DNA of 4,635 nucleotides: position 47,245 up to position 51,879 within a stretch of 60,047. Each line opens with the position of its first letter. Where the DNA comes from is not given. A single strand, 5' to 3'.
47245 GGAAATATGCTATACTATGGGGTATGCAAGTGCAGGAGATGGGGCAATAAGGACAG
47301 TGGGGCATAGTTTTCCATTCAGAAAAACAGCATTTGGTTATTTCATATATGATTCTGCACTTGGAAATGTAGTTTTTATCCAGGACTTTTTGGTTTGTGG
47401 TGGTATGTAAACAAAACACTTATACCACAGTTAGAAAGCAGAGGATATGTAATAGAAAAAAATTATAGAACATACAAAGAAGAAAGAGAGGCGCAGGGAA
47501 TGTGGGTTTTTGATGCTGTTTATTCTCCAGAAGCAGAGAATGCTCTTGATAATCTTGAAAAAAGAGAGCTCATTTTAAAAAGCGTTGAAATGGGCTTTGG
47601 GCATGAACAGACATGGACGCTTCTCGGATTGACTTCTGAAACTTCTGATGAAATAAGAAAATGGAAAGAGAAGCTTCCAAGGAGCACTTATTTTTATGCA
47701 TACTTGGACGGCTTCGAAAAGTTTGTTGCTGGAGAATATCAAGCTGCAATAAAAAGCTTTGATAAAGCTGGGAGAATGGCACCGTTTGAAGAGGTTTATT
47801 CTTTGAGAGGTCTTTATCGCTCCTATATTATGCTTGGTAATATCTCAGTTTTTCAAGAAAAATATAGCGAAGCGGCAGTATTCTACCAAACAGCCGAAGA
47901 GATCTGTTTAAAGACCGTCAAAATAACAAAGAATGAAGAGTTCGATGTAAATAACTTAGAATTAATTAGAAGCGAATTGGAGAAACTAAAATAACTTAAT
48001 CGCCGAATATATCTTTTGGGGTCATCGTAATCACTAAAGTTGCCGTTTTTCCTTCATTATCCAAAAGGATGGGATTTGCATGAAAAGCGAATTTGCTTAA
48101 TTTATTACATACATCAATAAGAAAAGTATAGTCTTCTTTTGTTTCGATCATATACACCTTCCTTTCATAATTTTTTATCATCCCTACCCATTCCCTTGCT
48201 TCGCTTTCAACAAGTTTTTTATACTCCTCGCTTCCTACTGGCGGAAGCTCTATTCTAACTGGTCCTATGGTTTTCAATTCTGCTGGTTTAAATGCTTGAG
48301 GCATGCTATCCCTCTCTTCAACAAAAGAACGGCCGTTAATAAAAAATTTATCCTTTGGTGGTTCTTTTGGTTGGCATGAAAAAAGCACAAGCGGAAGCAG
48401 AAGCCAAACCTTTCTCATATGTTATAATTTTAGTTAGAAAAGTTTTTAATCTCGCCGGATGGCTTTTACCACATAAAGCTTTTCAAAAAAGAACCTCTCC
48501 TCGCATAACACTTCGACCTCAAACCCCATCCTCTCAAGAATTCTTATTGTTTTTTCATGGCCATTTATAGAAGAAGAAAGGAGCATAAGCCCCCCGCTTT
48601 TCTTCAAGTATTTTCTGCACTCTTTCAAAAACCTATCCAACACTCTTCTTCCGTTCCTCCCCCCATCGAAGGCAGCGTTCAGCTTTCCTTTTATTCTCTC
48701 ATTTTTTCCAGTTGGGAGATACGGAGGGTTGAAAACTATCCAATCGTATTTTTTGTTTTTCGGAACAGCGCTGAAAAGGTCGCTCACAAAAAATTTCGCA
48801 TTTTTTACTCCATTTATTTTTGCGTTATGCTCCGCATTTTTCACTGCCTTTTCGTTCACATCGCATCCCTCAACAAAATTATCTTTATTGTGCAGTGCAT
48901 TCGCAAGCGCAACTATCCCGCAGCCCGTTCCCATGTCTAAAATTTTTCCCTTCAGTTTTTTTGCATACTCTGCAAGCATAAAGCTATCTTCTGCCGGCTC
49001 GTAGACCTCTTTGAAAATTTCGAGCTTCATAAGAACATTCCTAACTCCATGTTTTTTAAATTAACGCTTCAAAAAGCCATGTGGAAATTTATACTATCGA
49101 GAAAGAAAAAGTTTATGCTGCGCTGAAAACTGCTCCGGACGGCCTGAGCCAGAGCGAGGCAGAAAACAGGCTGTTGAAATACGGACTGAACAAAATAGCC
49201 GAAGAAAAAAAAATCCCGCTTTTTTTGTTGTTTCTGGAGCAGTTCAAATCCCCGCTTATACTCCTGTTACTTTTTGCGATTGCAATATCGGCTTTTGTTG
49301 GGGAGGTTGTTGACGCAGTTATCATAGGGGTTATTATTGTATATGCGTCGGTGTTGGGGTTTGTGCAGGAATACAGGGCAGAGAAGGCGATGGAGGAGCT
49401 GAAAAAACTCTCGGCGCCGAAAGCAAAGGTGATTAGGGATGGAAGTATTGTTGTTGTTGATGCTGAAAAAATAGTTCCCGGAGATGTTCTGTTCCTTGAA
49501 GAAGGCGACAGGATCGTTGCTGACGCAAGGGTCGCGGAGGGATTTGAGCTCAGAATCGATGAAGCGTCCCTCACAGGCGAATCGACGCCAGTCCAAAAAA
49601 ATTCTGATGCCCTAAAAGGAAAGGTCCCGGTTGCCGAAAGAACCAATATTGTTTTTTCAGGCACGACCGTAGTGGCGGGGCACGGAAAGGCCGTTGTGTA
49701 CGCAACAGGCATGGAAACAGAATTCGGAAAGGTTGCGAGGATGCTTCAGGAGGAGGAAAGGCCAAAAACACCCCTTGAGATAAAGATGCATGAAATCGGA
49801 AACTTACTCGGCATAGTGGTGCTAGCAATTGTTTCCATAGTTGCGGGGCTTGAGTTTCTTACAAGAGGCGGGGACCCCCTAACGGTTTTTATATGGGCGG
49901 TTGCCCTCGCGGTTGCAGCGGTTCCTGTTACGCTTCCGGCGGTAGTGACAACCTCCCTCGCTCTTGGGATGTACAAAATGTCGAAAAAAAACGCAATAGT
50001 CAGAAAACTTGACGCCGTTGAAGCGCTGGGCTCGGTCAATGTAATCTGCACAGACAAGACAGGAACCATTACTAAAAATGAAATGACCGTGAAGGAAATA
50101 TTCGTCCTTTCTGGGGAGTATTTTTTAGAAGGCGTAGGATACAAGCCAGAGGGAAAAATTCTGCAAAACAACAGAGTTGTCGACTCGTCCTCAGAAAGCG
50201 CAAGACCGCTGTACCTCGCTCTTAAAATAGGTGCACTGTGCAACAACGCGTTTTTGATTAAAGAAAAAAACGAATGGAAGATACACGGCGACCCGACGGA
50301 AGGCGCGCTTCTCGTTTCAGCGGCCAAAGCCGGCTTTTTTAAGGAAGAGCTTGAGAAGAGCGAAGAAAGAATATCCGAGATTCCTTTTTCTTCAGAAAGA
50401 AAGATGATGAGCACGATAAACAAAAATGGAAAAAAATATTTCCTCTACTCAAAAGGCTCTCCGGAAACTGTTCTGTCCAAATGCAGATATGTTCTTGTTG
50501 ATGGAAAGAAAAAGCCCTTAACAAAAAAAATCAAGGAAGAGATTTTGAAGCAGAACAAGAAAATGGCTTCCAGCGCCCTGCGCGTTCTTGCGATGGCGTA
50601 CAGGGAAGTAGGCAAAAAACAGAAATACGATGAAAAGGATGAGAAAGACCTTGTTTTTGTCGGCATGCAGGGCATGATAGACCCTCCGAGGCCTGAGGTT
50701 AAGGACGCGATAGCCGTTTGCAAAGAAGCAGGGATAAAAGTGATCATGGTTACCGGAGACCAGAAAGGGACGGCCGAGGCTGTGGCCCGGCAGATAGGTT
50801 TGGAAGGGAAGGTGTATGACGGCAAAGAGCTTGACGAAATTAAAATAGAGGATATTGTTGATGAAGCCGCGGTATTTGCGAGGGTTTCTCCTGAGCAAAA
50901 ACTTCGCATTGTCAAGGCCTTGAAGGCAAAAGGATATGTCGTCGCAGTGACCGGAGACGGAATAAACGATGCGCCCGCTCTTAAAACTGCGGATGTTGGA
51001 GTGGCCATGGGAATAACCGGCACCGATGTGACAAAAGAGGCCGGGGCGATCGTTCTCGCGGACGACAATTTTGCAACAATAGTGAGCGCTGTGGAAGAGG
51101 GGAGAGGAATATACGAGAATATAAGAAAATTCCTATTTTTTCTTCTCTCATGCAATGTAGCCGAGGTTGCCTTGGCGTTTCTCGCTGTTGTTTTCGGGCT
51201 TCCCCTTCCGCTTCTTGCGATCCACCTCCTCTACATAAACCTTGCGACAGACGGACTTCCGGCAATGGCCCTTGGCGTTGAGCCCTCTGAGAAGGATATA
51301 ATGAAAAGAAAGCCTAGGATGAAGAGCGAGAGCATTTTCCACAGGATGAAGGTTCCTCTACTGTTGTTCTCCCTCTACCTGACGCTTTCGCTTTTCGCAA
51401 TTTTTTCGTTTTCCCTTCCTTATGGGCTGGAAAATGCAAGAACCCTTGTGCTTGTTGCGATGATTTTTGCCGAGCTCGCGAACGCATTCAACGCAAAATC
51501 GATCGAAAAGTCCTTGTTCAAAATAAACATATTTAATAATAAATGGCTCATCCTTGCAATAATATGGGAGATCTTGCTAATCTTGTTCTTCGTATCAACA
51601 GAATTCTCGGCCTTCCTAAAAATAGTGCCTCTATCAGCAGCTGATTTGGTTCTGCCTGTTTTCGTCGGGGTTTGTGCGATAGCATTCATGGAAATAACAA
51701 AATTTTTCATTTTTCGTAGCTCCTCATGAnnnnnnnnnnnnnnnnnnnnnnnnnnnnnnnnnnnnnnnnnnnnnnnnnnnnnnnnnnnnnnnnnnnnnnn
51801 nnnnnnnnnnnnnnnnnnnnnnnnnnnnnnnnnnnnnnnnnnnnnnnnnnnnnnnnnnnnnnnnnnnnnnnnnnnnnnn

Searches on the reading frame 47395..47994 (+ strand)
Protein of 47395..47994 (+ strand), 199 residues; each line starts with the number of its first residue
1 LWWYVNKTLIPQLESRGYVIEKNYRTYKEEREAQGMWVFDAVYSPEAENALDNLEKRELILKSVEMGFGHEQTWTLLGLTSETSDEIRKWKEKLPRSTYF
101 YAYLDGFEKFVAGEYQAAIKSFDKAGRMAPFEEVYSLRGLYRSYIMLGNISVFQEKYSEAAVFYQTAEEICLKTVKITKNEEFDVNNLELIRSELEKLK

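Call 62: search_protein_families(library=pfam, proteins=[window:47395-47994:+], max_evalue=0.00001)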
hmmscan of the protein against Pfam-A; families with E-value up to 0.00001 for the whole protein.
window:47395-47994:+ (199 aa): 0 families

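Call 63: search_protein_families(library=pfam, proteins=[window:47395-47994:+], max_evalue=0.05)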
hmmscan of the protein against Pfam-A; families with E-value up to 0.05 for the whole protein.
window:47395-47994:+ (199 aa): 5 families
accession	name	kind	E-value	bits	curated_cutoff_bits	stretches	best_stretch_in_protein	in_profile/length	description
PF07719.23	TPR_2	-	0.00018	21.8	27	0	143-170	3-30/34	Tetratricopeptide repeat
PF00515.34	TPR_1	-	0.00023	21.3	27.8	0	142-170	2-30/34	Tetratricopeptide repeat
PF13181.12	TPR_8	-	0.00027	21.3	25.7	0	141-170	1-30/34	Tetratricopeptide repeat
PF07219.19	HemY_N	-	0.0028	18.2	31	1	74-131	34-91/107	HemY protein N-terminus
PF04212.24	MIT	-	0.014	15.9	30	0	155-195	18-54/66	MIT (microtubule interacting and transport) domain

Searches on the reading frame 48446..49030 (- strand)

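Call 62: search_protein_families(library=pfam, proteins=[window:48446-49030:-], max_evalue=0.00001)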
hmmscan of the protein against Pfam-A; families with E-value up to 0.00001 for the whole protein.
window:48446-49030:- (194 aa): 5 families
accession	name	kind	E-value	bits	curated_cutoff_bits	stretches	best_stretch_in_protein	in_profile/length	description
PF05175.20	MTS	-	7e-22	78.3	23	1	17-179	22-164/170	Methyltransferase small domain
PF06325.19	PrmA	-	3.4e-12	46.9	22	1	21-101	157-233/296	Ribosomal protein L11 methyltransferase (PrmA)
PF13847.12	Methyltransf_31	-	1.9e-11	44.3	27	1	28-154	5-113/145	Methyltransferase domain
PF13649.12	Methyltransf_25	-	1e-08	36.2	27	1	30-100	1-70/97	Methyltransferase domain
PF01170.24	UPF0020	-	4.1e-07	30.3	22.3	1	45-121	71-148/197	RMKL-like, methyltransferase domain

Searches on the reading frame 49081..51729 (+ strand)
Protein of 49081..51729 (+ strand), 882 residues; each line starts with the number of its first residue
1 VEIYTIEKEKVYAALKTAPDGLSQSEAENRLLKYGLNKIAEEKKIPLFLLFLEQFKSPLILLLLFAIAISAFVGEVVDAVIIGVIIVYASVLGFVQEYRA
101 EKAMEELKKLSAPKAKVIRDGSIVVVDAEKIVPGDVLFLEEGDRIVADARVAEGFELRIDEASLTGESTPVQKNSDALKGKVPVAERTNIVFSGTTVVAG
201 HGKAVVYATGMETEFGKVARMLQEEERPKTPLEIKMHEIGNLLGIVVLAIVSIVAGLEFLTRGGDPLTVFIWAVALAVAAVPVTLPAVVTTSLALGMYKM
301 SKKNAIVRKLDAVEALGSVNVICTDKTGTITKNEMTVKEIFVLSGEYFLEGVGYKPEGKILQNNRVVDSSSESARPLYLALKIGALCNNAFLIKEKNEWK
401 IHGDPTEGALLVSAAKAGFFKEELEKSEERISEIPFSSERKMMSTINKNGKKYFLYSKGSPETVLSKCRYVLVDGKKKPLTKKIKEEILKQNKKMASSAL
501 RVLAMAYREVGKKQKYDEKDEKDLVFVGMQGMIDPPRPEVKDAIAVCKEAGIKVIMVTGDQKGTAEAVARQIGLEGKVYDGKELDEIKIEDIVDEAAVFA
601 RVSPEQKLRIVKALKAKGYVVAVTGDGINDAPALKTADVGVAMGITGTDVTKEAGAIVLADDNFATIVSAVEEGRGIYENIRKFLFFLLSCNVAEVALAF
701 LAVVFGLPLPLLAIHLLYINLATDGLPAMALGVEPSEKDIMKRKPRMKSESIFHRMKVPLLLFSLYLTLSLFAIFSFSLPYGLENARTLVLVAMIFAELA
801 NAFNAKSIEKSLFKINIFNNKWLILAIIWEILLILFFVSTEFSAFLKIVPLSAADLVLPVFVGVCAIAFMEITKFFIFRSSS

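Call 62: search_protein_families(library=pfam, proteins=[window:49081-51729:+], max_evalue=0.00001)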
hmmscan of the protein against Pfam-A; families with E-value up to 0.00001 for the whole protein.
window:49081-51729:+ (882 aa): 7 families
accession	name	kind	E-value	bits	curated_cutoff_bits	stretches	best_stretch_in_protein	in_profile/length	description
PF00122.25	E1-E2_ATPase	-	2.7e-52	177.3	28.1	1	109-303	1-181/181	E1-E2 ATPase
PF00689.26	Cation_ATPase_C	-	4.5e-42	144.2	27.3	1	708-876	1-175/175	Cation transporting ATPase, C-terminus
PF13246.12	Cation_ATPase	-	6e-26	90.7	21.7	1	385-471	1-91/91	Cation transport ATPase (P-type)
PF00702.32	Hydrolase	-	3.4e-24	86.8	26.4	1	519-638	80-191/191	haloacid dehalogenase-like hydrolase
PF00690.31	Cation_ATPase_N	-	2.5e-20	72.3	20.4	1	5-70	3-69/69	Cation transporter/ATPase, N-terminus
PF12710.13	HAD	-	1.1e-06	29.6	27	1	518-635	67-189/189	haloacid dehalogenase-like hydrolase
PF08282.18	Hydrolase_3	-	1.8e-06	28.3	20.9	0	610-659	195-244/255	haloacid dehalogenase-like hydrolase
